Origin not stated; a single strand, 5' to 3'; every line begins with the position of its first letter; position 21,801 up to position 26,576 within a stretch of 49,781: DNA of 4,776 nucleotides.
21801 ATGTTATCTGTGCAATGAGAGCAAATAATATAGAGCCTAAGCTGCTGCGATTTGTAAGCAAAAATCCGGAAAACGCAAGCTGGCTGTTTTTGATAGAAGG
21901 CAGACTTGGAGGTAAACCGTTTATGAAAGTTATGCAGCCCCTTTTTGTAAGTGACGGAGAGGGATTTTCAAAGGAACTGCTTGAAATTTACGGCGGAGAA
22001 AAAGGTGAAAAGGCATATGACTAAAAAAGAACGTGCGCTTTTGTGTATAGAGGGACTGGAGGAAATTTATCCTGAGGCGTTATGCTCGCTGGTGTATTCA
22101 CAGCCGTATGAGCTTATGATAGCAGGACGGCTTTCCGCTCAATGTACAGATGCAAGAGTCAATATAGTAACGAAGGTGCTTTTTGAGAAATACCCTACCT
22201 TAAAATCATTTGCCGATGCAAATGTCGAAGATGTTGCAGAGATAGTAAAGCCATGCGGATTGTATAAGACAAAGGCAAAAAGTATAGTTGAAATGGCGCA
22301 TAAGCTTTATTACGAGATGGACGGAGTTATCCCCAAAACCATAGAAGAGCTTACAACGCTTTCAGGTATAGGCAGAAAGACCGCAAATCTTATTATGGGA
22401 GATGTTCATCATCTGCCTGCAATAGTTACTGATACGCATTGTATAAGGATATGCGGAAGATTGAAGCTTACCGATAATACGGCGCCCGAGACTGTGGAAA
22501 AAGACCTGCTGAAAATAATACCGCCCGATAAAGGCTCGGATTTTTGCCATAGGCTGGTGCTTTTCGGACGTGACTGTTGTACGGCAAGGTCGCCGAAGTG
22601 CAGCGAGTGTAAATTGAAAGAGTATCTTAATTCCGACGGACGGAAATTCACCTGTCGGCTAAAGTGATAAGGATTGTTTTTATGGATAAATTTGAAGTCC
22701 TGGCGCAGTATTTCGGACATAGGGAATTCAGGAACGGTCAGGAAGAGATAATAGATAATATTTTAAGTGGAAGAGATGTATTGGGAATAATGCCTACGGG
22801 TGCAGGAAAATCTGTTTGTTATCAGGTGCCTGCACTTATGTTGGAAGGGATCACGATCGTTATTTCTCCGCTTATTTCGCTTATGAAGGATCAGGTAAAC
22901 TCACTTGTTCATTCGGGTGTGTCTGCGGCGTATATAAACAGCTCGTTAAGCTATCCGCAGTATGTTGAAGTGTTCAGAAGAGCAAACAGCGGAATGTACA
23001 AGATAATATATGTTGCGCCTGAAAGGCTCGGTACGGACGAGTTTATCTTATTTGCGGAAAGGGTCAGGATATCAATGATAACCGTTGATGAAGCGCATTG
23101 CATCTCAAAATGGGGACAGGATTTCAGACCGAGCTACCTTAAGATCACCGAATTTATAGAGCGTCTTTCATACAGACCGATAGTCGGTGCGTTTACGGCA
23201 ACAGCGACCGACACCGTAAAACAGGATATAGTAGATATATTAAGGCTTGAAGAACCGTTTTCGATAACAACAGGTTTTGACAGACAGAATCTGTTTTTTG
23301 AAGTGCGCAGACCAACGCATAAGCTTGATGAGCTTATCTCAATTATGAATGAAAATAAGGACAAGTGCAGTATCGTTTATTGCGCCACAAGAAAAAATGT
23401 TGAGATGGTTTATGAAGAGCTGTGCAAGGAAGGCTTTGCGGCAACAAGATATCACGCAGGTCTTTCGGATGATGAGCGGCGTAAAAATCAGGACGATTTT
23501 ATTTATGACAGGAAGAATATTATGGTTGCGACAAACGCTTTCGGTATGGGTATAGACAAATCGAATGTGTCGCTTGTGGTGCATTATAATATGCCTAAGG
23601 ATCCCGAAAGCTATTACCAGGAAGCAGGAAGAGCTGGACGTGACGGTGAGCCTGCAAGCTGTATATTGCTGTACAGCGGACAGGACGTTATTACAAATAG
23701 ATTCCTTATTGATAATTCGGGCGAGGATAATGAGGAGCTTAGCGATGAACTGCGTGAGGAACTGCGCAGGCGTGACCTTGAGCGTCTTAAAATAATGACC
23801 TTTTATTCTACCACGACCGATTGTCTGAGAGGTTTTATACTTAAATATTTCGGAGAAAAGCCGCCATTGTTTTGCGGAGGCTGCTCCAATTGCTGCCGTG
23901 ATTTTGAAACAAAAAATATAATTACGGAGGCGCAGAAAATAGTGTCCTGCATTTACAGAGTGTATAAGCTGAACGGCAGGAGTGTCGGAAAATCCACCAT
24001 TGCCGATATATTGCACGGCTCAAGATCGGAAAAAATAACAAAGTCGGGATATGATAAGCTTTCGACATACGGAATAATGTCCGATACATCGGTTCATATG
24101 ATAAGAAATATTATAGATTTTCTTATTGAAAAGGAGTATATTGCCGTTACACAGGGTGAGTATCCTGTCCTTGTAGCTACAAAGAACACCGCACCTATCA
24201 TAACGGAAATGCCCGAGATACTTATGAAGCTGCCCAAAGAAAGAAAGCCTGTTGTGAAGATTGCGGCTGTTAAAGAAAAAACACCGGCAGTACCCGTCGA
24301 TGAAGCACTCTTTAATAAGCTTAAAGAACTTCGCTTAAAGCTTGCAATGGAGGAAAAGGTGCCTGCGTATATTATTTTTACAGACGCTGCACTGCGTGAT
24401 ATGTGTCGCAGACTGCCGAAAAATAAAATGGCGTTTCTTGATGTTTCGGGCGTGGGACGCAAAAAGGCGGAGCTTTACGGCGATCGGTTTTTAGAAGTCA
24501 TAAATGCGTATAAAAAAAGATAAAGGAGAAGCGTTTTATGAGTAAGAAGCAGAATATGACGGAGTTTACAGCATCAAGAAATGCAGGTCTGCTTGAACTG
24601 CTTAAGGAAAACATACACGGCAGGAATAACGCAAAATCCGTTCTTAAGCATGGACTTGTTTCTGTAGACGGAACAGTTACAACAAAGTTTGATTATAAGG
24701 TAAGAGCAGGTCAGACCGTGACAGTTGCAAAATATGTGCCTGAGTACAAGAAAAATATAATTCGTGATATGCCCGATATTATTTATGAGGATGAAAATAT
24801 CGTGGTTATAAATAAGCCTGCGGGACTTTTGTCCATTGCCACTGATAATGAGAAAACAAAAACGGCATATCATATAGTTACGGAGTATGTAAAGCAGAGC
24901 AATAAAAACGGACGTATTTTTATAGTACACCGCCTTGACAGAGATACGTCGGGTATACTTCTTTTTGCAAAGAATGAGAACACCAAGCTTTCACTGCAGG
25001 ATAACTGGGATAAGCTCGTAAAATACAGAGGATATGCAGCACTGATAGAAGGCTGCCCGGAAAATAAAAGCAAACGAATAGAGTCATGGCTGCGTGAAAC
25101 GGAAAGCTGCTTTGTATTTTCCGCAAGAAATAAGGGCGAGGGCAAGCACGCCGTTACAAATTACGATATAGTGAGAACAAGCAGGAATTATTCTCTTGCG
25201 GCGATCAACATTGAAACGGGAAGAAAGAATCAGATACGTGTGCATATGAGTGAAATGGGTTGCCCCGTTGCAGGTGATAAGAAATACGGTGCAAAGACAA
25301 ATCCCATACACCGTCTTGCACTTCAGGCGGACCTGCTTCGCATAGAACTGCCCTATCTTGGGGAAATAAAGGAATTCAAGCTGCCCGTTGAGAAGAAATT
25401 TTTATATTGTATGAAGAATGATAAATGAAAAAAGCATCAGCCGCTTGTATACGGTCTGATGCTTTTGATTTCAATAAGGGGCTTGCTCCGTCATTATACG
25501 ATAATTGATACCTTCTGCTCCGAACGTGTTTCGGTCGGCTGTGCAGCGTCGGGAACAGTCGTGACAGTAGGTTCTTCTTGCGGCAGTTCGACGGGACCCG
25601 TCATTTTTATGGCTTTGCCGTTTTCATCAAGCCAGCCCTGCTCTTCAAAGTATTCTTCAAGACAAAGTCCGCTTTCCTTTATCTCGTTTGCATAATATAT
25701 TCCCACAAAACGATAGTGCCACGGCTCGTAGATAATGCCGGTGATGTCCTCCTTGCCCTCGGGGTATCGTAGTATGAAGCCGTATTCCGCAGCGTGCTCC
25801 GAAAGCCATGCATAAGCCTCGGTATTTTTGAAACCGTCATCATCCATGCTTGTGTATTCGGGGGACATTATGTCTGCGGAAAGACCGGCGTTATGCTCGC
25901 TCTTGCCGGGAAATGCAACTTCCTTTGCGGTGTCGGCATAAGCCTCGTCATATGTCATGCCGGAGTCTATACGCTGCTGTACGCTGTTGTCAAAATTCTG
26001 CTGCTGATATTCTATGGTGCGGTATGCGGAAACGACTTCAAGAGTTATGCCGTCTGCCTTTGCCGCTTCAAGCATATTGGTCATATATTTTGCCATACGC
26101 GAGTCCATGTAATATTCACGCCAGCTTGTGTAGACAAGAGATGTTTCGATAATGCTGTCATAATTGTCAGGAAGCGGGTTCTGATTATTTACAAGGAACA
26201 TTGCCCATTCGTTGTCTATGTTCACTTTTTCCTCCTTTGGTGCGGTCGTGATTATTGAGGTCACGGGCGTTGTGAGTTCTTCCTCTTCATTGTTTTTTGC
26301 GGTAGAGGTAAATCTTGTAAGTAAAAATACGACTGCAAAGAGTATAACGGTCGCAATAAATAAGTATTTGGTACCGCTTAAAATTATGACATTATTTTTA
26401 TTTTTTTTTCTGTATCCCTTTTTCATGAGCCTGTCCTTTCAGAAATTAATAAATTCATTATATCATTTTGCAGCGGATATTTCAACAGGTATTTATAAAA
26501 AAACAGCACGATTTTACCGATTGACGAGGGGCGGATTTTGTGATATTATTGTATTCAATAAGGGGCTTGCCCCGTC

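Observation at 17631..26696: Modular, highly structured ~144-bp intergenic repeat family (three full copies, at least five fragments)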

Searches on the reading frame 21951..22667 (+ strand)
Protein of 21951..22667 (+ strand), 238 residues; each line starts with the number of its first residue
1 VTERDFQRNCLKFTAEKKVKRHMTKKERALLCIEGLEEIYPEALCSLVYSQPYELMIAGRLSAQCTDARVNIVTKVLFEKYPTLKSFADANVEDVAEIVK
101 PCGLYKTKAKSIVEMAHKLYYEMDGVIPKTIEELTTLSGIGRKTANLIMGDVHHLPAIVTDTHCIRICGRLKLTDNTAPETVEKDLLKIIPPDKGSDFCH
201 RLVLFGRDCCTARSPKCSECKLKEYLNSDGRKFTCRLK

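Call 41: search_protein_families(library=pfam, proteins=[window:21951-22667:+], max_evalue=0.00001)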
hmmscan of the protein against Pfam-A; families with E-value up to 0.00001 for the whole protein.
window:21951-22667:+ (238 aa): 3 families
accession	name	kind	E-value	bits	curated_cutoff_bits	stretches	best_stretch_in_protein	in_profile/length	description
PF00730.31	HhH-GPD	-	2.1e-23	83.1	26.2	1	61-192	5-108/108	HhH-GPD superfamily base excision DNA repair protein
PF00633.29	HHH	-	3.8e-09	36.4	24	1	124-149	3-28/30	Helix-hairpin-helix motif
PF10576.14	EndIII_4Fe-2S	-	9.2e-06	26.2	20.5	0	210-225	1-16/17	Iron-sulfur binding domain of endonuclease III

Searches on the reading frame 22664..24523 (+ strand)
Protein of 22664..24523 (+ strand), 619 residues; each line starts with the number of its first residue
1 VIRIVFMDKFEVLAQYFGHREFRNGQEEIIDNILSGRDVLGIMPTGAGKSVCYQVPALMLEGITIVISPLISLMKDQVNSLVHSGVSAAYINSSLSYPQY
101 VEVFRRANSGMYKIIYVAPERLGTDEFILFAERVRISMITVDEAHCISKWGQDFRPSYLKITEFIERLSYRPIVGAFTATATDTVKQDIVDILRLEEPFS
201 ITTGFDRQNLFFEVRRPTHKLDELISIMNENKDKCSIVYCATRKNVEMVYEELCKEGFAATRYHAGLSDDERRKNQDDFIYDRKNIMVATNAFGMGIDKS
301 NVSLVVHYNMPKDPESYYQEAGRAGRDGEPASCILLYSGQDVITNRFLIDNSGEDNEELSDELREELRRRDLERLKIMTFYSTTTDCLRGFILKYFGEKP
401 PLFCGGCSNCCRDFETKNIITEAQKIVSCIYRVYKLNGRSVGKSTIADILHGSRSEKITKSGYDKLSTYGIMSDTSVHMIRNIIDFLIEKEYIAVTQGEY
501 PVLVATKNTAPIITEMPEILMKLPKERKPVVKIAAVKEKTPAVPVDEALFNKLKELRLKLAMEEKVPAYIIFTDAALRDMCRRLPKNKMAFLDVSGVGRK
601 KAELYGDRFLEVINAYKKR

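Call 41: search_protein_families(library=pfam, proteins=[window:22664-24523:+], max_evalue=0.00001)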
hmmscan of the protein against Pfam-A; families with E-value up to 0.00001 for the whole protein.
window:22664-24523:+ (619 aa): 5 families
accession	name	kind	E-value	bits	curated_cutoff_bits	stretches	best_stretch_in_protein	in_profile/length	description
PF00271.37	Helicase_C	-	1.9e-27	96.2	23.5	1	220-328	2-110/110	Helicase conserved C-terminal domain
PF00270.35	DEAD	-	4.2e-26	92.1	26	1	25-186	3-165/167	DEAD/DEAH box helicase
PF09382.16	RQC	-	7.6e-26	90.6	23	1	414-527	2-111/114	RQC domain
PF00570.28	HRDC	-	5.1e-20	71.7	23.8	1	546-613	1-68/68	HRDC domain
PF16124.10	RecQ_Zn_bind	-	2.9e-14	54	25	1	340-411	2-66/66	RecQ zinc-binding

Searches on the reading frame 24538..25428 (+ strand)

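Call 24: search_protein_families(library=pfam, proteins=[window:24538-25428:+])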
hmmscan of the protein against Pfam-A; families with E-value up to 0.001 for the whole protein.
window:24538-25428:+ (296 aa): 2 families
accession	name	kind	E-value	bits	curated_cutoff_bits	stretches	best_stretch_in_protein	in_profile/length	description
PF00849.27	PseudoU_synth_2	-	1.7e-30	106.7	26.8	1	87-238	1-151/152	RNA pseudouridylate synthase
PF13275.11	S4_2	-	0.0001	22.6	24.6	1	31-64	25-58/65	S4 domain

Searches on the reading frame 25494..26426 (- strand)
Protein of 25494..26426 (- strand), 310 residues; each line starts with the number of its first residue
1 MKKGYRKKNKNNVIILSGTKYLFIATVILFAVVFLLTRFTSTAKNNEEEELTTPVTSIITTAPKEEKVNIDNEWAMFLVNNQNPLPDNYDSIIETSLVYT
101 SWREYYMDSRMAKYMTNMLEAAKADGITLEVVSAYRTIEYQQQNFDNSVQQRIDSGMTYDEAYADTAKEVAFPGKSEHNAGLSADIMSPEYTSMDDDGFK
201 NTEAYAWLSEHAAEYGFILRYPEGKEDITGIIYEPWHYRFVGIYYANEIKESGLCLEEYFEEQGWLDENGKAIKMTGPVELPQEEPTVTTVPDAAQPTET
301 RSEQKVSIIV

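Call 24: search_protein_families(library=pfam, proteins=[window:25494-26426:-])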
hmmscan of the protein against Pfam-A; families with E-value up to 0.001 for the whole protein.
window:25494-26426:- (310 aa): 1 family
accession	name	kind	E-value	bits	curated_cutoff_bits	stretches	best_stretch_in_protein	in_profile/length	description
PF02557.22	VanY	-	2.5e-38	131.3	25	1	106-242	3-131/132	D-alanyl-D-alanine carboxypeptidase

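Call 28: find_related_loci(query=window:25494-26426:-, collection=metagenome_contigs, flank=3000)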
Query window:25494-26426:- (310 aa) in metagenome_contigs; peptide patterns used: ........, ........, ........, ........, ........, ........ (x = any residue, [..] = any of these).
600 stretches matched a pattern (row limit reached: there are more); 570 encode a relative of the query (tblastn E <= 1e-3); the best 80 are kept; 80 distinct loci.
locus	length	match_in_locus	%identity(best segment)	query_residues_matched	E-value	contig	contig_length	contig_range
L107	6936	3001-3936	76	1-310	3e-148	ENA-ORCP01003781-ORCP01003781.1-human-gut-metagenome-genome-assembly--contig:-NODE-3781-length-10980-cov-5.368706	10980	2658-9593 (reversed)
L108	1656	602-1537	76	1-310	7e-161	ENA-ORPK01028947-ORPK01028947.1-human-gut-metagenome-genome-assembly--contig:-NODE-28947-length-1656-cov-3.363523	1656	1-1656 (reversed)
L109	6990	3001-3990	64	1-310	4e-135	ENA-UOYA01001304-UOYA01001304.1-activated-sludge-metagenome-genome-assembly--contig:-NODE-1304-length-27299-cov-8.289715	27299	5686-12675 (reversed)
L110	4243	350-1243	53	2-276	1e-104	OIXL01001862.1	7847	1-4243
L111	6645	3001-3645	72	60-276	4e-104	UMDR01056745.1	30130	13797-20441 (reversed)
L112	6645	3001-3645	71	60-276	1e-102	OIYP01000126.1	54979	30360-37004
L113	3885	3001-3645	70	60-276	1e-101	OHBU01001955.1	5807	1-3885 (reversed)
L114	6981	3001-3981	61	1-310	8e-122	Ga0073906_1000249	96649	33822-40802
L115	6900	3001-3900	52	17-273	7e-100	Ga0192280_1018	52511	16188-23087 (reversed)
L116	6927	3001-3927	52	6-273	2e-99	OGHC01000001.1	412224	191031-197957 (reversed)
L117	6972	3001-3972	50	6-288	2e-99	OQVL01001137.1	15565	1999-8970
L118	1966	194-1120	52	6-273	1e-104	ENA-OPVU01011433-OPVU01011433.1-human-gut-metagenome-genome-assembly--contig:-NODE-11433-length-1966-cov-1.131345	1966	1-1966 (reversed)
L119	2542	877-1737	51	15-276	1e-95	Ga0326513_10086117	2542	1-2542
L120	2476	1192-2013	56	17-278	3e-95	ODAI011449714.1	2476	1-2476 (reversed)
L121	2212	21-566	72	93-273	9e-91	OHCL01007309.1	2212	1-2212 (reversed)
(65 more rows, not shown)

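Call 50: find_encoding_contigs(protein=window:25494-26426:-, flank=2500, max_places=10)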
Protein window:25494-26426:- (310 aa): 6 contigs read that carry it; 4 places shown.
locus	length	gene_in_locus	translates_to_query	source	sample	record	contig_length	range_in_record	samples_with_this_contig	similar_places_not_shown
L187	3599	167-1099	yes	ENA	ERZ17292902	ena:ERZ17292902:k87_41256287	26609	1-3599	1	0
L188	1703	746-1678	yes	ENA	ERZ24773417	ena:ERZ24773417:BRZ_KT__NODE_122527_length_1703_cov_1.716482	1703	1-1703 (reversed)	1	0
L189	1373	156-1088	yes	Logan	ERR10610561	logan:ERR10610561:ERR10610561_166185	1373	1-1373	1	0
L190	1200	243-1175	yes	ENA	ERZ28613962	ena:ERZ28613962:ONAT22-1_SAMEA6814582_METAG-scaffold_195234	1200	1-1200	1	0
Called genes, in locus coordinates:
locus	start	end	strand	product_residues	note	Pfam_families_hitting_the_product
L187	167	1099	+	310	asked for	PF02557:VanY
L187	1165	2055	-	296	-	PF00849:PseudoU_synth_2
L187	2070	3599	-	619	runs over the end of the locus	PF00270:DEAD, PF00271:Helicase_C, PF16124:RecQ_Zn_bind, PF09382:RQC, PF00570:HRDC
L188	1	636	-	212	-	?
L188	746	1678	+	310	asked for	PF02557:VanY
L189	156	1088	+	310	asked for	PF02557:VanY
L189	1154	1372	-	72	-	?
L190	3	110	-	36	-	?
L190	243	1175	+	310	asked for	PF02557:VanY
